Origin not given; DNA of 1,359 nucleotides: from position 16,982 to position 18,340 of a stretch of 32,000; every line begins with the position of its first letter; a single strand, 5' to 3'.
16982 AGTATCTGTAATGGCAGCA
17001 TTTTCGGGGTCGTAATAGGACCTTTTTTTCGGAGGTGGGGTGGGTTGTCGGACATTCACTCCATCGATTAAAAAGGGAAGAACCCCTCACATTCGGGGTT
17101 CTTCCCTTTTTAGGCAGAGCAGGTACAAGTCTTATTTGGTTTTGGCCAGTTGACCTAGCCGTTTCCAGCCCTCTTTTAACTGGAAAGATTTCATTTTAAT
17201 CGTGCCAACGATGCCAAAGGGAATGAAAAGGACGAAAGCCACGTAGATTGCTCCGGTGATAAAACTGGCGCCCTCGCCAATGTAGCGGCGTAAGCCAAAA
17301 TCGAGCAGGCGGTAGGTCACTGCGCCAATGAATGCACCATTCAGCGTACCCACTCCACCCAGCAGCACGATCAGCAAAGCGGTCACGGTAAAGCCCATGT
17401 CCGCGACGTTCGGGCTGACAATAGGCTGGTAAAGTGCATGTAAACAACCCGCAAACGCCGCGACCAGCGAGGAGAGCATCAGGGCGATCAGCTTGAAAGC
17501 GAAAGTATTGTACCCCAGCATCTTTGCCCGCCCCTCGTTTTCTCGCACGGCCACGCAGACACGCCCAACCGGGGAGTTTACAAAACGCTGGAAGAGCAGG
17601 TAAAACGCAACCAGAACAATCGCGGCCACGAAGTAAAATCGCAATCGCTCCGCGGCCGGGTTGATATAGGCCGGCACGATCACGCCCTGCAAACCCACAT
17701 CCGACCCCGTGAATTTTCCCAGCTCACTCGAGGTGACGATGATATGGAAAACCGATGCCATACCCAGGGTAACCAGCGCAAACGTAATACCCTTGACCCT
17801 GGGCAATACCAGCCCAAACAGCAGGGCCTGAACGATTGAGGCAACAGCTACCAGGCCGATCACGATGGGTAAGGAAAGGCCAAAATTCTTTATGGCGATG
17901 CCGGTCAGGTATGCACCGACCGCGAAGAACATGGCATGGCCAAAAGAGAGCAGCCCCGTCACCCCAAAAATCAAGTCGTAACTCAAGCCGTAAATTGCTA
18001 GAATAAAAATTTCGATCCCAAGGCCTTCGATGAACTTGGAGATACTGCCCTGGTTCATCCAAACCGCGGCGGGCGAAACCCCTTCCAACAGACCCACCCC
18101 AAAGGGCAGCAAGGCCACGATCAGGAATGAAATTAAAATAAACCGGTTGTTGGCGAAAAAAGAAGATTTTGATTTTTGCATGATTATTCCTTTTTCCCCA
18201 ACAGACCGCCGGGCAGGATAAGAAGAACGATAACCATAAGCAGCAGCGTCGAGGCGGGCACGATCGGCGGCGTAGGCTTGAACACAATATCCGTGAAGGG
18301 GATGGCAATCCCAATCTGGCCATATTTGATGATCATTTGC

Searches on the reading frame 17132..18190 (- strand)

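Call 85: search_protein_families(library=ncbifam, max_evalue=0.00001, proteins=[window:17132-18190:-])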
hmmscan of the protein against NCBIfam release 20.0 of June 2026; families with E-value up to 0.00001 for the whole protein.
window:17132-18190:- (352 aa): 6 families
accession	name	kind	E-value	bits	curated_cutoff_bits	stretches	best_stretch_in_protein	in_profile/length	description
TIGR03408.1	urea_trans_UrtC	equivalog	5.8e-36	124.8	296.2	2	114-329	95-312/313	urea ABC transporter permease subunit UrtC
TIGR03727.1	urea_t_UrtC_arc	equivalog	3.5e-29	101.8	575.55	1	61-340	57-350/369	urea ABC transporter, permease protein UrtC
NF008450.0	PRK11301.1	subfamily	9.5e-26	91.2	366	2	182-331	260-409/418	high-affinity branched-chain amino acid ABC transporter permease LivM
TIGR03409.1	urea_trans_UrtB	equivalog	1.5e-09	37.9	250.3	1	56-327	7-285/291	urea ABC transporter permease subunit UrtB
TIGR03622.1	urea_t_UrtB_arc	equivalog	2e-08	33.9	374.25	1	61-332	13-281/284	urea ABC transporter, permease protein UrtB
NF008011.0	PRK10740.1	equivalog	6.2e-07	29.4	379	1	64-330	22-302/308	high-affinity branched-chain amino acid ABC transporter permease LivH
